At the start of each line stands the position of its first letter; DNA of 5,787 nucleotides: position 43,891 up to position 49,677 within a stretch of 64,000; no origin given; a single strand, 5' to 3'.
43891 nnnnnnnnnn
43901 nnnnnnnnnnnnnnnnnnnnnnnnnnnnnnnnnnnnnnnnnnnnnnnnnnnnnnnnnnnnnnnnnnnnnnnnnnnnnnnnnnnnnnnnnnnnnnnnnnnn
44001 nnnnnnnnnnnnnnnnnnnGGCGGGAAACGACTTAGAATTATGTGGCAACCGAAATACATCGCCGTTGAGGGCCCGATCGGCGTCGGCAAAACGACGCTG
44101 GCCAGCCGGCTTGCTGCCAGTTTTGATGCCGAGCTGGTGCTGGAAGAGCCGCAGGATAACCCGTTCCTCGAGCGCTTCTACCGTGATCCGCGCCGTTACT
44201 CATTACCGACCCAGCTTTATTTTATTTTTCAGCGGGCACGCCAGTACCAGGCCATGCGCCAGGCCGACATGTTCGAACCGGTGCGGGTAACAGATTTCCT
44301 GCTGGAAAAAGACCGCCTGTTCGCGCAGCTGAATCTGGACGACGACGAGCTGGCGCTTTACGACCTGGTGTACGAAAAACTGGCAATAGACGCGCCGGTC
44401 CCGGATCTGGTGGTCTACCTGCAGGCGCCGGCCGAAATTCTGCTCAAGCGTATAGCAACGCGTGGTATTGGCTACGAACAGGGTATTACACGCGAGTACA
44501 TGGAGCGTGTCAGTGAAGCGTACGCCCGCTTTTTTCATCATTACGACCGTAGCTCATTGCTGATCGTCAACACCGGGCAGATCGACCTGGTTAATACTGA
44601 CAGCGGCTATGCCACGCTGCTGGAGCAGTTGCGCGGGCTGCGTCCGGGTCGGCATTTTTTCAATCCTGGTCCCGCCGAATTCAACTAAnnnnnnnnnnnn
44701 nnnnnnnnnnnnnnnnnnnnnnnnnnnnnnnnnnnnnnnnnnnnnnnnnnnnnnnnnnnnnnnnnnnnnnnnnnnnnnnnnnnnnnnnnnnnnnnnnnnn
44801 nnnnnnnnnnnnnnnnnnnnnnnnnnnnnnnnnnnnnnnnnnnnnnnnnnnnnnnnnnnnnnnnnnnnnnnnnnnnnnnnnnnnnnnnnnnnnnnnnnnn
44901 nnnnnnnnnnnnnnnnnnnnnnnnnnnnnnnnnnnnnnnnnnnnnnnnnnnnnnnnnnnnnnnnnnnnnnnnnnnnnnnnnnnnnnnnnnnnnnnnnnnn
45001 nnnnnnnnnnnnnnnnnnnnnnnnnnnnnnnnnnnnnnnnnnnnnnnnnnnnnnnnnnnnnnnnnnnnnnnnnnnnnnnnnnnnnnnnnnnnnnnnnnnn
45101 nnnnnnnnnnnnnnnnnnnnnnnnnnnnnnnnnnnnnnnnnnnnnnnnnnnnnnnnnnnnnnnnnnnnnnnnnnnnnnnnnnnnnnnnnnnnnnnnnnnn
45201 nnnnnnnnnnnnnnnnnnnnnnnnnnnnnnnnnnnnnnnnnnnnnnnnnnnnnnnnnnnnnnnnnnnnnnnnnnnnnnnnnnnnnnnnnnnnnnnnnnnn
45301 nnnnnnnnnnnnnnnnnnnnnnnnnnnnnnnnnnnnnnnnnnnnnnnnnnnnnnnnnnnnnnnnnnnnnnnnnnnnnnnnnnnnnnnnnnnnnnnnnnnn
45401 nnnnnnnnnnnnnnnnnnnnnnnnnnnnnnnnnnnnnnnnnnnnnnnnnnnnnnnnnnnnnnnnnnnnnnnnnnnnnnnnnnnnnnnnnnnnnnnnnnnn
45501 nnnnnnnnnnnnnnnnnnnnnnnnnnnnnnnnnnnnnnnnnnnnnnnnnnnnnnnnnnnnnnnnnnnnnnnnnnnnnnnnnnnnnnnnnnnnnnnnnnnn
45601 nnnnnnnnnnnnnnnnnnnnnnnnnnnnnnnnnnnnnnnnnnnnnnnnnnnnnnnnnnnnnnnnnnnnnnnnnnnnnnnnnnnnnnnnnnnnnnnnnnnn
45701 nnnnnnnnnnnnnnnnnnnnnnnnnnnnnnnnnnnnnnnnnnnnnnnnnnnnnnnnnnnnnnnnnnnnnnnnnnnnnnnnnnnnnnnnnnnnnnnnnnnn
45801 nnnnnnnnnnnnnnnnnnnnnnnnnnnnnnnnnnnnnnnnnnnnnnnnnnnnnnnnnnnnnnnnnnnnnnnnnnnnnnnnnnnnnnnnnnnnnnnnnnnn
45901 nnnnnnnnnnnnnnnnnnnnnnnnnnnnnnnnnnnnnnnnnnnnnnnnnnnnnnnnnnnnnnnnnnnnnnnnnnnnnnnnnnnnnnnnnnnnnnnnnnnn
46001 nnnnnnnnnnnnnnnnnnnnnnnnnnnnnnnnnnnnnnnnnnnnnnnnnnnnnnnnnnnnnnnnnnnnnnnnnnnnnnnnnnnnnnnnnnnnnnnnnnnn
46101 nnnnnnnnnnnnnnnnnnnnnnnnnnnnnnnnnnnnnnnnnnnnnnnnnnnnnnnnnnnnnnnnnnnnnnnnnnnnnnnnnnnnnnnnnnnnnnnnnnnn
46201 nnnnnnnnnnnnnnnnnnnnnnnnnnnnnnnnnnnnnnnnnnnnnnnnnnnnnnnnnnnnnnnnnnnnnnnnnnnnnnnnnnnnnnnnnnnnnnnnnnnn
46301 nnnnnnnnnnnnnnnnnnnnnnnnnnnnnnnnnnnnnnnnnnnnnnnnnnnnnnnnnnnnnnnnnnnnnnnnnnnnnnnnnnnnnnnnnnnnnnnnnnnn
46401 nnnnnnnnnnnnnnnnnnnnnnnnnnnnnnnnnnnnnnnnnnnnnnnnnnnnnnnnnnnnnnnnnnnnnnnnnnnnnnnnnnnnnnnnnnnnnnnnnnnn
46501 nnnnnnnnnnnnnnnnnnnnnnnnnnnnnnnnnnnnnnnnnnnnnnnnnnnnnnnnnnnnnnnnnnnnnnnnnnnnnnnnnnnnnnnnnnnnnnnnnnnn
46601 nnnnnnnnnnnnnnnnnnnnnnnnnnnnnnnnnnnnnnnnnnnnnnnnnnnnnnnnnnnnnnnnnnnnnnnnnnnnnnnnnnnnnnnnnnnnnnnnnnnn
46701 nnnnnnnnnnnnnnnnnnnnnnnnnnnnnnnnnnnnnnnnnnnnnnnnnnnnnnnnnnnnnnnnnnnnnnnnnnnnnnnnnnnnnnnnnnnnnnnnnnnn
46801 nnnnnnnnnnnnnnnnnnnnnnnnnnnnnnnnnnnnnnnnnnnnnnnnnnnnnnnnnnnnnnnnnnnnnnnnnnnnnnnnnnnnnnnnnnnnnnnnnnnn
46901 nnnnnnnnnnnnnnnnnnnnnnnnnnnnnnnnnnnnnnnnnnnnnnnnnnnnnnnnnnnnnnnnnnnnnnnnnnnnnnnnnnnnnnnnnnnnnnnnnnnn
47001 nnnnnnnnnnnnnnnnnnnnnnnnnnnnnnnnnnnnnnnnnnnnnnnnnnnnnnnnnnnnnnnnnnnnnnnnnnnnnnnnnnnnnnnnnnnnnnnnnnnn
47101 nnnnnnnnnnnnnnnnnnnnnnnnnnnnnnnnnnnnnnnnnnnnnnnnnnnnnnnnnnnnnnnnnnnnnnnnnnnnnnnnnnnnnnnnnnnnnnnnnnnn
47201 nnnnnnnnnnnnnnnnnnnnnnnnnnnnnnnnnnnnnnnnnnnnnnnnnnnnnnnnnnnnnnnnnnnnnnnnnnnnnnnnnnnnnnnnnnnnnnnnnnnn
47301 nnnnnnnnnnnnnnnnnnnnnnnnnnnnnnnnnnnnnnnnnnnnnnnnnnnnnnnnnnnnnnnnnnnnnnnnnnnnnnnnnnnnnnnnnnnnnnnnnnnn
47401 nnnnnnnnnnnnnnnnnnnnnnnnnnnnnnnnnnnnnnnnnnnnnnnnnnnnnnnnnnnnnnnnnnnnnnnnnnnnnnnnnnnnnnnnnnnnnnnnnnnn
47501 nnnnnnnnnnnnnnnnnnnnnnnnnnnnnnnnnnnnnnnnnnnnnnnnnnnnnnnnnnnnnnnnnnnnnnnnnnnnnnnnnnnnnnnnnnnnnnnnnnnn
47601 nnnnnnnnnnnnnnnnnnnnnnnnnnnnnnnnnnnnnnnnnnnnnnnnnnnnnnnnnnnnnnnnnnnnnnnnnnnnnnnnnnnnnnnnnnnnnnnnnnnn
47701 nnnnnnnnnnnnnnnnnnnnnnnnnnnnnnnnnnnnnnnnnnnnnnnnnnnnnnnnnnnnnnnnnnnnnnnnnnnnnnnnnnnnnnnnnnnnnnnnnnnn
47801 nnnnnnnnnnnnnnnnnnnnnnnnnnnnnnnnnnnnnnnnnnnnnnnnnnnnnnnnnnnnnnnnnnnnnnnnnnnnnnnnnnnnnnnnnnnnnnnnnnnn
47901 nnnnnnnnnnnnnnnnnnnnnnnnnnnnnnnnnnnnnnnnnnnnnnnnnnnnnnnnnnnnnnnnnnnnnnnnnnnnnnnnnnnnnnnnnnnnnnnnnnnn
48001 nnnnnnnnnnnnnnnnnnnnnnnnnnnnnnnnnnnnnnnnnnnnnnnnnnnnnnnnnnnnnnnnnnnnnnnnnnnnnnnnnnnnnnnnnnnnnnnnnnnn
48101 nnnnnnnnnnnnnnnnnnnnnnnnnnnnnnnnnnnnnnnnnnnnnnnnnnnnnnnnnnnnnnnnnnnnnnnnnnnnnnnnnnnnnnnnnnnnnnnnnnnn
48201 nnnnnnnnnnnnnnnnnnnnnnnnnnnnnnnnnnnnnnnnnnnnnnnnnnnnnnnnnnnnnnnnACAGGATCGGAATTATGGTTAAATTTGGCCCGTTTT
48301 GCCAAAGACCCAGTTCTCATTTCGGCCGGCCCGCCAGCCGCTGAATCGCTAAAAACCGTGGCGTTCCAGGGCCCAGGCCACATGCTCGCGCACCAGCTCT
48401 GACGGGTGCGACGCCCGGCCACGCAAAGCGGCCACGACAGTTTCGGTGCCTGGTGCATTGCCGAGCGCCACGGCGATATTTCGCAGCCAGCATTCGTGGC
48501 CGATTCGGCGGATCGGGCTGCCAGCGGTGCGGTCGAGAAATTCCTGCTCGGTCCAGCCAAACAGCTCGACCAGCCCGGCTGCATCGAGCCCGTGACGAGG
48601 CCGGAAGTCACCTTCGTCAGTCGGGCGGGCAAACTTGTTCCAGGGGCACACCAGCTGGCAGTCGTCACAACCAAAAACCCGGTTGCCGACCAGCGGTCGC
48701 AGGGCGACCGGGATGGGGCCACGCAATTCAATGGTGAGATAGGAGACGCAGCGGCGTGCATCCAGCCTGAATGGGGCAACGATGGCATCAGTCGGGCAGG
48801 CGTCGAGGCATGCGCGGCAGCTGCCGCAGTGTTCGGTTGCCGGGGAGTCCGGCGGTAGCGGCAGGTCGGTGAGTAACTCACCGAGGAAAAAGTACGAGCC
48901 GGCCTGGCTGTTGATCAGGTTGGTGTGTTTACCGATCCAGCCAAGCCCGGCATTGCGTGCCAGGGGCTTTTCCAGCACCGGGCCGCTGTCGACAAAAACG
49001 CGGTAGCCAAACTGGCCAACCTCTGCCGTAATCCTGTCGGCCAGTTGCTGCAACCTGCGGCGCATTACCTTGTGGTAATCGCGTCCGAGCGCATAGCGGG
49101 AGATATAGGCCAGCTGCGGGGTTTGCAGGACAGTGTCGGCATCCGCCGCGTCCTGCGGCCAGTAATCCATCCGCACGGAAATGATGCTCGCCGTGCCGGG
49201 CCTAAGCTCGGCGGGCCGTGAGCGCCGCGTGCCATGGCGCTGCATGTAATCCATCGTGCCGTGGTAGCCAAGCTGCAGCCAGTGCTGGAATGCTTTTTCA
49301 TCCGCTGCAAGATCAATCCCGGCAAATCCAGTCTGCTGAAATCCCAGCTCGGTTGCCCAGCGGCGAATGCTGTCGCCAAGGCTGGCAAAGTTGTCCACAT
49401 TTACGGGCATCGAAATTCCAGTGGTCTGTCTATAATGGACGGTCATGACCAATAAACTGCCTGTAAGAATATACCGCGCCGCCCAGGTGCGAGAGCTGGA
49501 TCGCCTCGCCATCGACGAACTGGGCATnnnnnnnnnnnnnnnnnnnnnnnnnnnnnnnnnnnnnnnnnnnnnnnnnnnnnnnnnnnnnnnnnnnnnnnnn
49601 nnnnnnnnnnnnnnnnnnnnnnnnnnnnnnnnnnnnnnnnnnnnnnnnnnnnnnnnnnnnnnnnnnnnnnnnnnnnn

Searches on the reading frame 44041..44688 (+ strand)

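Call 89: search_protein_families(library=pfam, proteins=[window:44041-44688:+], max_evalue=0.00001)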
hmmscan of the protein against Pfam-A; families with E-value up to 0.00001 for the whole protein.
window:44041-44688:+ (215 aa): 4 families
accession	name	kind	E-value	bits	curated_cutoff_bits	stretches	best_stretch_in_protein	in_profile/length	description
PF01712.25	dNK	-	3.2e-36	125.5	27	1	7-197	1-198/203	Deoxynucleoside kinase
PF13238.12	AAA_18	-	1.1e-07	32.8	29.4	1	7-142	1-112/128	AAA domain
PF02223.23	Thymidylate_kin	-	1.6e-07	31.7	27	0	107-185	104-182/185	Thymidylate kinase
PF13671.12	AAA_33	-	5.1e-06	27.3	27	0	8-142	3-119/143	AAA domain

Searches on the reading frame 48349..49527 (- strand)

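Call 90: search_protein_families(library=pfam, proteins=[window:48349-49527:-], max_evalue=0.00001)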
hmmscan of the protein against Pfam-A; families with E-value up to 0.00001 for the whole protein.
window:48349-49527:- (392 aa): 2 families
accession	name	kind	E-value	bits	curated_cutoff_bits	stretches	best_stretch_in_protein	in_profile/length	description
PF08331.15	QueG_DUF1730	-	1.4e-25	89.4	25.1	1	102-181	1-77/77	Epoxyqueuosine reductase QueG, DUF1730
PF13484.11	Fer4_16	-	1.2e-23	84.1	30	1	233-297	1-66/66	4Fe-4S double cluster binding domain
